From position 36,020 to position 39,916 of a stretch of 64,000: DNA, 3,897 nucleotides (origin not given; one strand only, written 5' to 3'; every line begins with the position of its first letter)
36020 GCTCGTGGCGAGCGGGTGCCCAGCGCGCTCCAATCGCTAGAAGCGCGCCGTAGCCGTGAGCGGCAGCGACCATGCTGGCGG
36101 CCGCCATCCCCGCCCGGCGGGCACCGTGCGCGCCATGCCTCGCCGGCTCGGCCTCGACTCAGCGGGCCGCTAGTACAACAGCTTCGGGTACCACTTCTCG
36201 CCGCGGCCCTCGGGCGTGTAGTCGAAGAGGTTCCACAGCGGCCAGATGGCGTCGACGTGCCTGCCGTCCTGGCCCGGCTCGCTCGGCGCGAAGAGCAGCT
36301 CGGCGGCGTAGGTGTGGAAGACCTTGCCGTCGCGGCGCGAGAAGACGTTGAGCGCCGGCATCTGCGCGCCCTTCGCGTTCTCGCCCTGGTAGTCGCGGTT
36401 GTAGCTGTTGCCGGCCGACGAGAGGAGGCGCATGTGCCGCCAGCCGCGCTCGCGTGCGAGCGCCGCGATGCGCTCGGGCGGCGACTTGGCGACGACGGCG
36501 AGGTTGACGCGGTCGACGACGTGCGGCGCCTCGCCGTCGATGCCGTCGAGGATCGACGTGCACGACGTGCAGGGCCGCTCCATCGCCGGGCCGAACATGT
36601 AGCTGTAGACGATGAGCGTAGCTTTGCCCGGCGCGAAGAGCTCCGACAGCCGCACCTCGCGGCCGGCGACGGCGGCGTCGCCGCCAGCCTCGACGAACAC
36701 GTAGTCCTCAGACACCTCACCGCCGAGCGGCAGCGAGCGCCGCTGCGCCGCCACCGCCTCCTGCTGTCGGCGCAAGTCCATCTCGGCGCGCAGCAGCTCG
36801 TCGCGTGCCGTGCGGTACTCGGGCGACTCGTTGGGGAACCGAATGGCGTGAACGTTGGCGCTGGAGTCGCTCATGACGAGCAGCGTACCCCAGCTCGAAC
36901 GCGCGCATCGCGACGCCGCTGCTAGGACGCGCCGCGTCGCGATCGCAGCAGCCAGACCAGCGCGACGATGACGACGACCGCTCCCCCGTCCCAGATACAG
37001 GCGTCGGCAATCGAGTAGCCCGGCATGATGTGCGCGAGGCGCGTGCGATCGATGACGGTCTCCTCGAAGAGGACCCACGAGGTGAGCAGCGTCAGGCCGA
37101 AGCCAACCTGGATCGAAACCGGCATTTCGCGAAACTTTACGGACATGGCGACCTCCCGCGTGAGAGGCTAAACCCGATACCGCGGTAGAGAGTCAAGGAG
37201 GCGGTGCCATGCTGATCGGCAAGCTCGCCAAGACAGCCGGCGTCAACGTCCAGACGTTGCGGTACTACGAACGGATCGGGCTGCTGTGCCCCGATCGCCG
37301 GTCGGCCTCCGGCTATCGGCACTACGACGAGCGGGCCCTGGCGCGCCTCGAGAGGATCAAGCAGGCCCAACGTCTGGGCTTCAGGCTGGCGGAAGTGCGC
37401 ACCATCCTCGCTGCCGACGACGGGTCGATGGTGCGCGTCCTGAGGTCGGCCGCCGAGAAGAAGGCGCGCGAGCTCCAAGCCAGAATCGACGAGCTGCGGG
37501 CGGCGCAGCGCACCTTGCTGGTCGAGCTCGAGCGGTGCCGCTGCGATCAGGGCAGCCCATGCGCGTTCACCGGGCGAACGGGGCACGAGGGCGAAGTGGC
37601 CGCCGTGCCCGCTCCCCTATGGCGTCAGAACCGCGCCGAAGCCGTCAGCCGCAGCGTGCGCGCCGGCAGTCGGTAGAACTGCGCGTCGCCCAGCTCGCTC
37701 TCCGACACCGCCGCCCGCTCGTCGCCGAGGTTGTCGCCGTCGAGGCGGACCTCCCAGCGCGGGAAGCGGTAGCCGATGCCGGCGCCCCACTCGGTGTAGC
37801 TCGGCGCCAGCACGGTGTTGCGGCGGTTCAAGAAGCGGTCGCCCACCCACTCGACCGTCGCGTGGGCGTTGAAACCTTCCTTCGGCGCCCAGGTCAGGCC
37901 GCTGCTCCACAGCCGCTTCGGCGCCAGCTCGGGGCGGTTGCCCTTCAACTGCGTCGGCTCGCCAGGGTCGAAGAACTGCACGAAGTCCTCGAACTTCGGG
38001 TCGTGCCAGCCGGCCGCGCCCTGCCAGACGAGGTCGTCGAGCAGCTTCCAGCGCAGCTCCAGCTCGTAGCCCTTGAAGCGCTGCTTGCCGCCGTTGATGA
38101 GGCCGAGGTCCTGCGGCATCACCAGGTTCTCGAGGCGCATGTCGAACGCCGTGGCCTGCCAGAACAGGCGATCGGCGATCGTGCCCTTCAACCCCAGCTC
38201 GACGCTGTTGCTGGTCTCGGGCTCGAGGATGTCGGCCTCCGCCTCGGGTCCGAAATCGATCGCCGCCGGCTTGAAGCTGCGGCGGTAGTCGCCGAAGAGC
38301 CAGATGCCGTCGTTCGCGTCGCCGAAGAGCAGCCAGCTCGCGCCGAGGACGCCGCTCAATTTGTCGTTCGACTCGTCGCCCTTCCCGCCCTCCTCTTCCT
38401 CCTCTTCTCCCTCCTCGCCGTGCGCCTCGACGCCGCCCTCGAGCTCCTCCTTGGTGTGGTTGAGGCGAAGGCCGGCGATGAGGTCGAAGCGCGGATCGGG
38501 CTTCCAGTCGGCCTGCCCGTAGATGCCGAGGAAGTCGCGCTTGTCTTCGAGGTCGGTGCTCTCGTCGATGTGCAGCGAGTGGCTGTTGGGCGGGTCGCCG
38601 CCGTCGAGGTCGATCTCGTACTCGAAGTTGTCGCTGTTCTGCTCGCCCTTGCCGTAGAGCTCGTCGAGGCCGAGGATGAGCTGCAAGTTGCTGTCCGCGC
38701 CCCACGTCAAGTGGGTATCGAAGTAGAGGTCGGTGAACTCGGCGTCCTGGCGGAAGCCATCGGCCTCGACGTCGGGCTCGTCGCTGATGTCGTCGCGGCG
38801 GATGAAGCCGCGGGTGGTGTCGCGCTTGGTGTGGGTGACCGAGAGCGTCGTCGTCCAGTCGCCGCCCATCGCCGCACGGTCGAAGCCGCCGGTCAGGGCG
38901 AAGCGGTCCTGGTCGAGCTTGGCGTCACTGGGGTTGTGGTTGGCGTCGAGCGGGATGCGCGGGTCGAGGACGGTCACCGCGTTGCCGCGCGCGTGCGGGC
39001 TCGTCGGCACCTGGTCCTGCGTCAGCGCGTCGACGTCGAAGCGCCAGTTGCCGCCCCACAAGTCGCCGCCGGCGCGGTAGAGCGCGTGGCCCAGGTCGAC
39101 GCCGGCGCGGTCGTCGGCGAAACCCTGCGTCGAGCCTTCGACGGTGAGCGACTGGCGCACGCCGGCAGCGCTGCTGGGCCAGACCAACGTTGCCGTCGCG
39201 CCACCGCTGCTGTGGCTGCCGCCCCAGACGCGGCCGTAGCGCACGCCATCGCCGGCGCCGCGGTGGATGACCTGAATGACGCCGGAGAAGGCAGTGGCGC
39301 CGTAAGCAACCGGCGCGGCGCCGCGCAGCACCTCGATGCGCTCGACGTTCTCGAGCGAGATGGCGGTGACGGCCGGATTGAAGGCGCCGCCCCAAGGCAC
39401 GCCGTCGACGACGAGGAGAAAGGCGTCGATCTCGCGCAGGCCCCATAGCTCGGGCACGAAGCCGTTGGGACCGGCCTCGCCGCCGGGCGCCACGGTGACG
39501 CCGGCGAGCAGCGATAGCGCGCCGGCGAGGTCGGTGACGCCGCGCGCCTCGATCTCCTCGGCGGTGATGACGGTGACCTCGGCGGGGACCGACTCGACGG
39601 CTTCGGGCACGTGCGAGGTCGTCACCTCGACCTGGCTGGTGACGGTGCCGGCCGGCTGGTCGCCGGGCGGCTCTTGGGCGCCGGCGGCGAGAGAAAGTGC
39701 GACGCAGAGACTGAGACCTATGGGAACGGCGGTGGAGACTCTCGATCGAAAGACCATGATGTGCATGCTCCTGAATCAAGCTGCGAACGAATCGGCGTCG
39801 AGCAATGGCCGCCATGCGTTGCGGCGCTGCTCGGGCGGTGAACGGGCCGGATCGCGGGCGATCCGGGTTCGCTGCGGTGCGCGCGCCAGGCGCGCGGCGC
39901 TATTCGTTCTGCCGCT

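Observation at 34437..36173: Low-GC single-gene insertion that regenerated the 3' end of the sigma-54 activator gene, leaving the displaced original 3' end about 1.6 kb downstream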

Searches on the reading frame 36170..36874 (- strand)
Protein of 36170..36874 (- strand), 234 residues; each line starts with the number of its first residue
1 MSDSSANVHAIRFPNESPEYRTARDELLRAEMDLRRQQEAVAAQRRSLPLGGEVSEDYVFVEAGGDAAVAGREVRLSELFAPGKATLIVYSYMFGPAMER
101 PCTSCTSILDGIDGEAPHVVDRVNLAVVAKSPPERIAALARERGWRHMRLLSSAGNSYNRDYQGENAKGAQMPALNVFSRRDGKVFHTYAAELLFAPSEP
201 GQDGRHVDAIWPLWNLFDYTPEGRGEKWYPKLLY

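Call 6: search_protein_families(library=pfam, proteins=[window:36170-36874:-], max_evalue=0.01)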
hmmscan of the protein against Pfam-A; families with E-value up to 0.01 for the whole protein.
window:36170-36874:- (234 aa): 1 family
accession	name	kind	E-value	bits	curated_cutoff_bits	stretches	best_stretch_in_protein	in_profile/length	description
PF05988.18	DUF899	-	1.2e-52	179.2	27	1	15-230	7-219/224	Bacterial protein of unknown function (DUF899)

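Call 27: find_related_loci(query=window:36170-36874:-, collection=metagenome_contigs, flank=6000)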
Query window:36170-36874:- (234 aa) in metagenome_contigs; peptide patterns used: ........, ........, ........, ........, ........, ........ (x = any residue, [..] = any of these).
364 stretches matched a pattern; 319 encode a relative of the query (tblastn E <= 1e-3); the best 80 are kept; 80 distinct loci.
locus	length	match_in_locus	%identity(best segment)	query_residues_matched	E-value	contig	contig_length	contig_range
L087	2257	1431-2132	86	1-234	2e-146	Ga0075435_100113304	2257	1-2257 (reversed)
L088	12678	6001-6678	73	11-234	4e-110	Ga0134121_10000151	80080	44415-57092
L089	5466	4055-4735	72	10-234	1e-108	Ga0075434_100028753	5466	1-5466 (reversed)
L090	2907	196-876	72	10-234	9e-112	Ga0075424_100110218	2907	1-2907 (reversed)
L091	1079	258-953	67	5-234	1e-118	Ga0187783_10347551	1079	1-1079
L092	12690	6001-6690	67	7-234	4e-108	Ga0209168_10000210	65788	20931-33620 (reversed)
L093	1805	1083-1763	68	9-234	2e-114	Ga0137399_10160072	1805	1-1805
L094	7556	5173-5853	70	9-234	2e-107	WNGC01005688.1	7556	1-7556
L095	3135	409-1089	67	9-234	1e-109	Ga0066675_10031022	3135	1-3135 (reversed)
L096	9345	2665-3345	70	9-234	1e-106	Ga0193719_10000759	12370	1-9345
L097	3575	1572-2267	65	5-234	1e-107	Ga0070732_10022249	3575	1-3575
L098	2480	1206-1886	69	9-234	4e-110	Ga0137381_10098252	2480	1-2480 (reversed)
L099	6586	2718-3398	68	9-234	2e-105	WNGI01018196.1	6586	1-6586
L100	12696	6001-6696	66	5-234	7e-105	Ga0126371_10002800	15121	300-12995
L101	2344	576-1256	68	9-234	4e-109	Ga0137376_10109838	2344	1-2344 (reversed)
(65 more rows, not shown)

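Call 66: search_protein_families(library=ncbifam, proteins=[window:36173-36874:-], max_evalue=0.01)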
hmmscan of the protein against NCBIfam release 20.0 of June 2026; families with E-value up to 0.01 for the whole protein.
window:36173-36874:- (234 aa): 0 families

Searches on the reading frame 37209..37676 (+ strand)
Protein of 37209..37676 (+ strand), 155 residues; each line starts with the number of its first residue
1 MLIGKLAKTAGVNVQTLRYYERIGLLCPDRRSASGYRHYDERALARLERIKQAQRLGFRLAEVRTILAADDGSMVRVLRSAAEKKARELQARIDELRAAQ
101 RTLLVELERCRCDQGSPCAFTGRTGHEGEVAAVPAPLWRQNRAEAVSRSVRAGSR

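Call 6: search_protein_families(library=pfam, proteins=[window:37209-37676:+], max_evalue=0.01)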
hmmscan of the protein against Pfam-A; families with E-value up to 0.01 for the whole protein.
window:37209-37676:+ (155 aa): 3 families
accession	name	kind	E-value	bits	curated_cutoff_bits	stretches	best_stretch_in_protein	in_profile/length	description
PF13411.12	MerR_1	-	4.3e-20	72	21.6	1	2-69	2-68/69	MerR HTH family regulatory protein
PF00376.29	MerR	-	2e-14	53.5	28.2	1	3-39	2-38/38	MerR family regulatory protein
PF09278.17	MerR-DNA-bind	-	5.3e-10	40.2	25.4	1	44-103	1-62/65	MerR, DNA binding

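Call 66: search_protein_families(library=ncbifam, proteins=[window:37209-37673:+], max_evalue=0.01)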
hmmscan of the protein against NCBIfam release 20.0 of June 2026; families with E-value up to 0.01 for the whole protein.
window:37209-37673:+ (155 aa): 17 families
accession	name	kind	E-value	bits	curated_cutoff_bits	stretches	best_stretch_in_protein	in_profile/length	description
TIGR02051.1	MerR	equivalog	1e-26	93.6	150.85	1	3-115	2-114/124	mercury resistance transcriptional regulator MerR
TIGR02044.1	CueR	equivalog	3.6e-24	85.2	147.4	1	1-119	1-121/127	Cu(I)-responsive transcriptional regulator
NF007069.0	PRK09514.1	equivalog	5.3e-21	75.1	143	1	3-112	4-115/141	Zn(2+)-responsive transcriptional regulator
NF010315.0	PRK13752.1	subfamily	3.8e-19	69.2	261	1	2-112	9-119/144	mercury resistance transcriptional regulator MerR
TIGR02043.1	ZntR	equivalog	1.5e-18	67.2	167.95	1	3-112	4-115/131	Zn(2+)-responsive transcriptional regulator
TIGR02047.1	CadR-PbrR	equivalog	6.5e-17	61.7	151.45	1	1-114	1-114/127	Cd(II)/Pb(II)-responsive transcriptional regulator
NF007590.0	PRK10227.1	equivalog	3.1e-15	56.4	244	1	1-120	1-122/135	Cu(I)-responsive transcriptional regulator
NF041849.1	trans_regNmlR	equivalog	1.6e-13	50.8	175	1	1-104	1-106/117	stress response transcriptional regulator NmlR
NF053782.1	ChlnTransRegdde3219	equivalog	5e-13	49.2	450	1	2-98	8-104/278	choline utilization transcriptional activator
TIGR01950.1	SoxR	equivalog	6.9e-13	48.6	116.9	1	2-121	3-123/142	redox-sensitive transcriptional activator SoxR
NF047375.1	HeatShock_HspR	equivalog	8.3e-13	48.2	105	1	2-96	5-86/92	heat shock protein transcriptional repressor HspR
TIGR02054.1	MerD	equivalog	1.2e-10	41.9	103.65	1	3-103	6-106/120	mercuric resistance transcriptional repressor MerD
NF050798.1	TF_FtsR_Actino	equivalog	3.2e-09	37.2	150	1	12-99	17-104/223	transcriptional regulator FtsR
NF047377.1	heat_HspR_dupli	exception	5.8e-09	35.7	300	1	10-98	15-105/214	heat shock protein transcriptional repressor HspR, fused homodimer type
NF033783.1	coreg_MerD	equivalog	1.4e-05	25.5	170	1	3-73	6-79/121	mercury resistance co-regulator MerD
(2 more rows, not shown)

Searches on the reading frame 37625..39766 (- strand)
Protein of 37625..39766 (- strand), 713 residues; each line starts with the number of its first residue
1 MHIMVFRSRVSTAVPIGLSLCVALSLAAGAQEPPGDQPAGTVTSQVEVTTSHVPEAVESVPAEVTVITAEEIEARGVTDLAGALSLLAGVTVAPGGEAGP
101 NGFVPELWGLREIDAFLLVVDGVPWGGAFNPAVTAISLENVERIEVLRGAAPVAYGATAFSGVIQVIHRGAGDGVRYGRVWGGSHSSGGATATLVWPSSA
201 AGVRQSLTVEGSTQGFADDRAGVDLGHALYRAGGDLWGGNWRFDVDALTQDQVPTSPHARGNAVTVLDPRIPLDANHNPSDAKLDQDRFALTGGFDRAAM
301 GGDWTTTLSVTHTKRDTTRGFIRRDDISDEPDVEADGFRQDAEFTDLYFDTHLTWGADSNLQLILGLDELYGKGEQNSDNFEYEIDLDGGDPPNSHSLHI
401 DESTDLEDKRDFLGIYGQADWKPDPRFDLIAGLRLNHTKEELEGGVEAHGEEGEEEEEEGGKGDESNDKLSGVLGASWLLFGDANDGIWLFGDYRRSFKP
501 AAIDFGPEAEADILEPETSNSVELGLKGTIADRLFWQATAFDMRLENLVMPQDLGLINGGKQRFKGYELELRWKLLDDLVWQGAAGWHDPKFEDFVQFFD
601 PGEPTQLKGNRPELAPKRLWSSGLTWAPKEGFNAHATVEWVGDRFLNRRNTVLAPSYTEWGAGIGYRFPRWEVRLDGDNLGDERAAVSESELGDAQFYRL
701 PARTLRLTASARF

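Call 6: search_protein_families(library=pfam, proteins=[window:37625-39766:-], max_evalue=0.01)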
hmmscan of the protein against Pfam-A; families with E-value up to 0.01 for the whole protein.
window:37625-39766:- (713 aa): 2 families
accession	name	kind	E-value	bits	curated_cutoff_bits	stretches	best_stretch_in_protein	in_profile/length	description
PF00593.30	TonB_dep_Rec_b-barrel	-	6.4e-41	142.1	27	1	258-680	38-436/436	TonB dependent receptor-like, beta-barrel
PF07715.20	Plug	-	1.1e-20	74.6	23.9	1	57-163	2-107/107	TonB-dependent Receptor Plug Domain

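Call 59: find_homologous_proteins(query=window:37628-39766:-, max_evalue=1e-150)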
Query window:37628-39766:- (713 aa): 1138 proteins with E <= 1e-150 among 8000 candidates; the best 120 are listed.
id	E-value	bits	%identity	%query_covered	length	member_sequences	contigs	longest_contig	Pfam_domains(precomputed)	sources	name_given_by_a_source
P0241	0.0e+0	1630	100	100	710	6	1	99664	PF07715.21,PF00593.31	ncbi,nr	ncbi:MAG TPA: TonB-dependent receptor [Thermoanaerobaculia bacterium]|nr:TonB-dependent receptor [Th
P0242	0.0e+0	1324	82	100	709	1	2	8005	PF07715.21,PF00593.31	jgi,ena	jgi:outer membrane receptor protein involved in Fe transport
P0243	0.0e+0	1323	82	96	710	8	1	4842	PF07715.21,PF00593.31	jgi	-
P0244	0.0e+0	1188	75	100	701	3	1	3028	PF07715.21,PF00593.31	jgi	jgi:outer membrane receptor protein involved in Fe transport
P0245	0.0e+0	1070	68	100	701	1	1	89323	PF07715.21,PF00593.31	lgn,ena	-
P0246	0.0e+0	1042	66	100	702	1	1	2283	PF07715.21,PF00593.31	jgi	jgi:iron complex outermembrane receptor protein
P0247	1.4e-271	921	62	97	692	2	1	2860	PF07715.21,PF00593.31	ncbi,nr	ncbi:MAG TPA: TonB-dependent receptor, partial [Thermoanaerobaculia bacterium]|nr:TonB-dependent rec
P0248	9.2e-238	809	55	97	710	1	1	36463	PF07715.21,PF00593.31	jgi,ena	jgi:iron complex outermembrane receptor protein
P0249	1.2e-237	809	55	98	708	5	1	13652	PF07715.21,PF00593.31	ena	-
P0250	1.4e-236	805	53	100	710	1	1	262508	PF07715.21,PF00593.31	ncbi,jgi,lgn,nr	ncbi:MAG TPA: TonB-dependent receptor [Thermoanaerobaculia bacterium]|jgi:outer membrane receptor pr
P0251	4.6e-235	800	54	96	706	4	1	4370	PF07715.21,PF00593.31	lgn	-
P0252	1.0e-234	799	52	100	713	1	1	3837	PF07715.21,PF00593.31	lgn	-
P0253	1.1e-234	799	53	100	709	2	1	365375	PF07715.21,PF00593.31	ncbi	ncbi:MAG TPA: TonB-dependent receptor [Thermoanaerobaculia bacterium]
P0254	5.4e-234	797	53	100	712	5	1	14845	PF07715.21,PF00593.31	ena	-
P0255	3.0e-233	794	52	100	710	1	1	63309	PF07715.21,PF00593.31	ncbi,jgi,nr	ncbi:MAG TPA: TonB-dependent receptor [Thermoanaerobaculia bacterium]|jgi:outer membrane receptor pr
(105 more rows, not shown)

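Call 61: find_encoding_contigs(protein=P0242, flank=8000, max_places=3)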
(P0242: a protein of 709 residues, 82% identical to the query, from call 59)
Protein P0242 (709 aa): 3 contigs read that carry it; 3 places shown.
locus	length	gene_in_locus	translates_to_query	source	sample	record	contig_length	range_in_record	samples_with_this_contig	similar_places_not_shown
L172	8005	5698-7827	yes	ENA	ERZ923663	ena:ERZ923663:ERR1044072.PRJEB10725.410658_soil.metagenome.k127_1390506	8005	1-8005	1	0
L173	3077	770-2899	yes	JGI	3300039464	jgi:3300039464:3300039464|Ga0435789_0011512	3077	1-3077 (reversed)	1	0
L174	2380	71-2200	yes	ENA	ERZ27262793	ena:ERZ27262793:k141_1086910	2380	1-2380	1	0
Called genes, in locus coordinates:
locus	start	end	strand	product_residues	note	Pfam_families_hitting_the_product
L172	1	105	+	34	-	?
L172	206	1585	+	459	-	-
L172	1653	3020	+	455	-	-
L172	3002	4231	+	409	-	PF01979:Amidohydro_1, PF07969:Amidohydro_3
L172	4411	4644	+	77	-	-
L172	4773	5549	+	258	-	-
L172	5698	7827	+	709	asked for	PF07715:Plug, PF00593:TonB_dep_Rec_b-barrel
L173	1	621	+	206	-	?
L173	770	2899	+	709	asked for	PF07715:Plug, PF00593:TonB_dep_Rec_b-barrel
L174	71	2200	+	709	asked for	PF07715:Plug, PF00593:TonB_dep_Rec_b-barrel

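Call 62: find_encoding_contigs(protein=P0243, flank=8000, max_places=3)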
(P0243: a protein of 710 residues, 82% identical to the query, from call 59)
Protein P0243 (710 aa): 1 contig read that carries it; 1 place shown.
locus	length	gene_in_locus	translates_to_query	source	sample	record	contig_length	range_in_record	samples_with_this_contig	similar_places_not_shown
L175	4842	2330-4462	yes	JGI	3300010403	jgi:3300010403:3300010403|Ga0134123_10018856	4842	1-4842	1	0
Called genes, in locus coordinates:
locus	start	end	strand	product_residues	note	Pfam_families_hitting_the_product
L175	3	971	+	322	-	?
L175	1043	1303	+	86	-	-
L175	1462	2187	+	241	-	-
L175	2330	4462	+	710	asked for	PF07715:Plug, PF00593:TonB_dep_Rec_b-barrel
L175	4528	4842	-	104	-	?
